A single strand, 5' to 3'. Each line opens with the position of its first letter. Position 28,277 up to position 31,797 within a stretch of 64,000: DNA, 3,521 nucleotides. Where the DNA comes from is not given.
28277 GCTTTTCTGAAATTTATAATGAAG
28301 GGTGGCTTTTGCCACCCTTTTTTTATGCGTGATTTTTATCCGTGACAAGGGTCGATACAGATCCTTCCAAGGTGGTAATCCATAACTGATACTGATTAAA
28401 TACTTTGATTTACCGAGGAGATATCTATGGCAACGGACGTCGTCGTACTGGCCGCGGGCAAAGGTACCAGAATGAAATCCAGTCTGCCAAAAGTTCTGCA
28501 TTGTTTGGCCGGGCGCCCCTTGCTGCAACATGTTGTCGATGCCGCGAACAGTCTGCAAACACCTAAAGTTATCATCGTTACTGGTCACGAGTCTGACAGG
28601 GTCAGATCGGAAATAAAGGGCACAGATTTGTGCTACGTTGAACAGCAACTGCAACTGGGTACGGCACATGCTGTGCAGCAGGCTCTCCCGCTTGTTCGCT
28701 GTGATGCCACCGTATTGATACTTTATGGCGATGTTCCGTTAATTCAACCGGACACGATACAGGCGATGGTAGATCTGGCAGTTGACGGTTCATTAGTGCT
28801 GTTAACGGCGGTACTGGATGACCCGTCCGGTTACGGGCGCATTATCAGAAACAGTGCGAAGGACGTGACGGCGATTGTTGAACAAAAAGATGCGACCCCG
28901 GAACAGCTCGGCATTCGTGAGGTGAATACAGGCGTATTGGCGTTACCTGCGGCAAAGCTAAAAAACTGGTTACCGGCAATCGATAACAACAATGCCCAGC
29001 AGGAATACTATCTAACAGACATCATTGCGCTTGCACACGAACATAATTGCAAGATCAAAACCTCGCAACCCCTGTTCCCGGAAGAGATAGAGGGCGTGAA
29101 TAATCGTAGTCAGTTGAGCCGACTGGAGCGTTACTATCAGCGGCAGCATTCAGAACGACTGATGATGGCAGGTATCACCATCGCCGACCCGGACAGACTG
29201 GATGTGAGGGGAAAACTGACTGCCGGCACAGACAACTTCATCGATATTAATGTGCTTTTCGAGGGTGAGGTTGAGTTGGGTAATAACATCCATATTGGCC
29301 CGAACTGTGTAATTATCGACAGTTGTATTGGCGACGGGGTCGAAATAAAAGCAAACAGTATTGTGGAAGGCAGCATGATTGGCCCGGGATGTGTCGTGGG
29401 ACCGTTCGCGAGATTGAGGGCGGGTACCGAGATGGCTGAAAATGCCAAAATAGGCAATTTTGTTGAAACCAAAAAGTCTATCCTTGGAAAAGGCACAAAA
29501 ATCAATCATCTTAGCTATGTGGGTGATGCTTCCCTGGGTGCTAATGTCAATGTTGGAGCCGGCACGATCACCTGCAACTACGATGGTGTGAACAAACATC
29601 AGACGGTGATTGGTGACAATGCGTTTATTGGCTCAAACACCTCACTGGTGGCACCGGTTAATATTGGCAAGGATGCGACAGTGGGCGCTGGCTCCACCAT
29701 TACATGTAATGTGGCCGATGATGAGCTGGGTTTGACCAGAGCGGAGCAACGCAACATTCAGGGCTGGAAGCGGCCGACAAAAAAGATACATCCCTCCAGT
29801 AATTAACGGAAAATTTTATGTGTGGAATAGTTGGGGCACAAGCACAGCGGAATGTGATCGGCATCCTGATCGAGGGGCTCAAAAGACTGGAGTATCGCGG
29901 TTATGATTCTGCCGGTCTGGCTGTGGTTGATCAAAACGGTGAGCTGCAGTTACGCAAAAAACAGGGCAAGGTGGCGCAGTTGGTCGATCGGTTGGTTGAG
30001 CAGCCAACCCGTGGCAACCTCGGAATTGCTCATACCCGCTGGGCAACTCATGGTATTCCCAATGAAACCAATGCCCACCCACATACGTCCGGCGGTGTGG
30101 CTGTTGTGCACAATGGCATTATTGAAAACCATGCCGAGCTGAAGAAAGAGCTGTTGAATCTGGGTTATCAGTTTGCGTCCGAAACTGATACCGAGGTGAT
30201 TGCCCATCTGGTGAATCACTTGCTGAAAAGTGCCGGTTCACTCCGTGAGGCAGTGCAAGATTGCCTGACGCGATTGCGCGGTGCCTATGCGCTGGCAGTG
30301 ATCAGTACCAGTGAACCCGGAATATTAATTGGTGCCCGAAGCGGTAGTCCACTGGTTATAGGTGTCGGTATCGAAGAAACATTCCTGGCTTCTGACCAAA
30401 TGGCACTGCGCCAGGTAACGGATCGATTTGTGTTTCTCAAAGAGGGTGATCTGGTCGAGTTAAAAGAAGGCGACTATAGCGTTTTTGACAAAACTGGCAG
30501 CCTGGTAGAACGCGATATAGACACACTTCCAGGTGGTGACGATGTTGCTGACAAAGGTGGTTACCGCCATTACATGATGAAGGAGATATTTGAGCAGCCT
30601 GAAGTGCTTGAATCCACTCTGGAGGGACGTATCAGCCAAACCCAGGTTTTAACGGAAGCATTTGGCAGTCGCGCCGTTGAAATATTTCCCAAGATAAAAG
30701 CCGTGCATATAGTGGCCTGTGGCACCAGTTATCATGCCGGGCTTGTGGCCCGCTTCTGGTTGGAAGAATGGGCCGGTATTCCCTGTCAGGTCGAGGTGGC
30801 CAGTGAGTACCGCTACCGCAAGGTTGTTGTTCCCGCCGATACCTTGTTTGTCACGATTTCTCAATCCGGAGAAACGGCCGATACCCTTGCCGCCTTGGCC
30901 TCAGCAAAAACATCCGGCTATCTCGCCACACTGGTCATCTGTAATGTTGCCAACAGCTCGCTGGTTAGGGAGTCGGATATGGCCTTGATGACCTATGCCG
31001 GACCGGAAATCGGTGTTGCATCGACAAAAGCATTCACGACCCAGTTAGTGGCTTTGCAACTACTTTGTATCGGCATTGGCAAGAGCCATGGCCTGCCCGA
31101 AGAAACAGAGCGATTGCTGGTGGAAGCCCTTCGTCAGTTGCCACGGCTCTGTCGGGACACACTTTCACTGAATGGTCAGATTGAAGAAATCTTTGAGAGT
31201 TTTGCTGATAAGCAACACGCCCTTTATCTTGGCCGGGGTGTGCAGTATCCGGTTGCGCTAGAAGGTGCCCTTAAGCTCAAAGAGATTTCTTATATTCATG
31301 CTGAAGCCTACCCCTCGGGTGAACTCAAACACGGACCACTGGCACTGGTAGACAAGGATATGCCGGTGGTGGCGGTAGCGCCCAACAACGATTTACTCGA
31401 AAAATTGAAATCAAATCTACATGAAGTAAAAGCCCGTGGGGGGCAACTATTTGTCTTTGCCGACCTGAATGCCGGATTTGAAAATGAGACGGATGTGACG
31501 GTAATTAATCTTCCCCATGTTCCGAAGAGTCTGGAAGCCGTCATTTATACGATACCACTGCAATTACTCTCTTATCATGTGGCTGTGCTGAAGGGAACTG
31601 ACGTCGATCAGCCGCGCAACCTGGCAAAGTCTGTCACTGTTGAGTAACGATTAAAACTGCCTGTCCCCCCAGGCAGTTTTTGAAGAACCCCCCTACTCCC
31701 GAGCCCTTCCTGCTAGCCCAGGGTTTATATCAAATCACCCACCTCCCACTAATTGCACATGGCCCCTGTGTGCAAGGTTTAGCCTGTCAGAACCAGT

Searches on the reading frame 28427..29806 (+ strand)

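Call 53: search_protein_families(library=ncbifam, max_evalue=1e-10, proteins=[window:28427-29806:+])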
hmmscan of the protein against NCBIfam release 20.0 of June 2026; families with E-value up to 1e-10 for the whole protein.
window:28427-29806:+ (459 aa): 22 families
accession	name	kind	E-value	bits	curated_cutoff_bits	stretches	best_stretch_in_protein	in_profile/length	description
NF006986.0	PRK09451.1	equivalog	1.3e-187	624.1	725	1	2-453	5-455/456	bifunctional UDP-N-acetylglucosamine diphosphorylase/glucosamine-1-phosphate N-acetyltransferase GlmU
TIGR01173.1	glmU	equivalog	3.3e-185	616.2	366.85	1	4-453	2-452/452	bifunctional UDP-N-acetylglucosamine diphosphorylase/glucosamine-1-phosphate N-acetyltransferase GlmU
NF010934.1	PRK14354.1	equivalog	3e-152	507.3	450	1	5-448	2-446/447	bifunctional UDP-N-acetylglucosamine diphosphorylase/glucosamine-1-phosphate N-acetyltransferase GlmU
NF010933.0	PRK14353.1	equivalog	4.9e-147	490.2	505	1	4-449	7-437/453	bifunctional UDP-N-acetylglucosamine diphosphorylase/glucosamine-1-phosphate N-acetyltransferase GlmU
NF010935.0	PRK14355.1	equivalog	7.2e-147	489.7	718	1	5-449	6-454/459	bifunctional UDP-N-acetylglucosamine diphosphorylase/glucosamine-1-phosphate N-acetyltransferase GlmU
NF010932.0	PRK14352.1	equivalog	5.3e-145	483.8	611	1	3-453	7-462/488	bifunctional UDP-N-acetylglucosamine diphosphorylase/glucosamine-1-phosphate N-acetyltransferase GlmU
NF010937.0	PRK14357.1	equivalog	1e-143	479.5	658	1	5-449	3-440/448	bifunctional UDP-N-acetylglucosamine diphosphorylase/glucosamine-1-phosphate N-acetyltransferase GlmU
NF010940.0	PRK14360.1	equivalog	3.5e-140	467.5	602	1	5-451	4-449/452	bifunctional UDP-N-acetylglucosamine diphosphorylase/glucosamine-1-phosphate N-acetyltransferase GlmU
NF010936.0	PRK14356.1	equivalog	1.2e-136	456.3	666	1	5-445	8-451/456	bifunctional UDP-N-acetylglucosamine diphosphorylase/glucosamine-1-phosphate N-acetyltransferase GlmU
NF010938.0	PRK14358.1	equivalog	5.4e-124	414.4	500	1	3-449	8-456/481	bifunctional N-acetylglucosamine-1-phosphate uridyltransferase/glucosamine-1-phosphate acetyltransferase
NF010939.0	PRK14359.1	equivalog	1.4e-116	389.7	592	1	2-446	2-421/430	bifunctional UDP-N-acetylglucosamine diphosphorylase/glucosamine-1-phosphate N-acetyltransferase GlmU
TIGR03992.1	Arch_glmU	subfamily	1.2e-60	205.5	292.1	2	4-296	2-281/393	bifunctional sugar-1-phosphate nucleotidylyltransferase/acetyltransferase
NF041173.1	Sug_nt_acttase_Thmprot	equivalog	8.5e-43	146.8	600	2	279-430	228-398/405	bifunctional sugar-1-phosphate nucleotidylyltransferase/acetyltransferase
NF052502.1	man1P_GTase_Rv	exception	1.4e-19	70.2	440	1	3-158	1-163/352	mannose-1-phosphate guanylyltransferase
NF041313.1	UDPGP_AglF_Halo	equivalog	4.1e-19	69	400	1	5-212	3-211/234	UTP--glucose-1-phosphate uridylyltransferase AglF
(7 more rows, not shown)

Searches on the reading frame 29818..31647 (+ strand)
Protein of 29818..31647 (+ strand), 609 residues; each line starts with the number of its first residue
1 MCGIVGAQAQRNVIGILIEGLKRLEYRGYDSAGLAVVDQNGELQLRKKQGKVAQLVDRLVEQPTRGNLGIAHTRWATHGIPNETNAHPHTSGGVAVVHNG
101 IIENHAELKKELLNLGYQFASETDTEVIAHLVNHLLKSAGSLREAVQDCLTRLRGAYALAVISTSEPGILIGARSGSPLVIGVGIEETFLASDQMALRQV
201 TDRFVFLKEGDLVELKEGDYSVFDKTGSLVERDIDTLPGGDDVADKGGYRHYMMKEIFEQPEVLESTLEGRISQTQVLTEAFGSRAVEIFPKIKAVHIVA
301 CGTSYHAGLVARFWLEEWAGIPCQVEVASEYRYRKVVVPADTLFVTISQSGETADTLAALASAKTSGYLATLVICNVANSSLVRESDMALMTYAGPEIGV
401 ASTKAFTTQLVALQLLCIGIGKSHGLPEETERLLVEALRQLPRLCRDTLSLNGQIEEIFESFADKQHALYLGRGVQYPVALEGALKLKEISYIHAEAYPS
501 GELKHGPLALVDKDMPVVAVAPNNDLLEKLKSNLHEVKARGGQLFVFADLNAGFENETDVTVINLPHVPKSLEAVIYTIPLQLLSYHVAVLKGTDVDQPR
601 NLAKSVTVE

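Call 53: search_protein_families(library=ncbifam, max_evalue=1e-10, proteins=[window:29818-31647:+])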
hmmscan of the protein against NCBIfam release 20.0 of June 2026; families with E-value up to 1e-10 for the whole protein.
window:29818-31647:+ (609 aa): 7 families
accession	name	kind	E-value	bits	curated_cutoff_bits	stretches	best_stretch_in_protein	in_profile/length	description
TIGR01135.1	glmS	equivalog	7.7e-252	837.1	418.05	1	2-609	1-607/607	glutamine--fructose-6-phosphate transaminase (isomerizing)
NF001484.0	PRK00331.1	subfamily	1.9e-251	835.7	381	1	1-609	1-601/601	isomerizing glutamine--fructose-6-phosphate transaminase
NF046059.1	NagB_SO3506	equivalog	3.1e-40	138.5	430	1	253-549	4-284/330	glucosamine-6-phosphate deaminase NagB-II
NF041128.1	glucosaP_deam_GlmD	equivalog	3.8e-33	115.1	580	1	296-606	34-321/323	glucosamine-6-phosphate deaminase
TIGR01134.1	purF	equivalog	5.2e-33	115.1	350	1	2-221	1-223/432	amidophosphoribosyltransferase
TIGR01536.1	asn_synth_AEB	equivalog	1.6e-14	53.9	267.1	1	2-252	1-218/517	asparagine synthase (glutamine-hydrolyzing)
TIGR03104.1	trio_amidotrans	equivalog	9.4e-12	43.9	570.1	1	65-208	40-167/589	N-acetylglutaminylglutamine amidotransferase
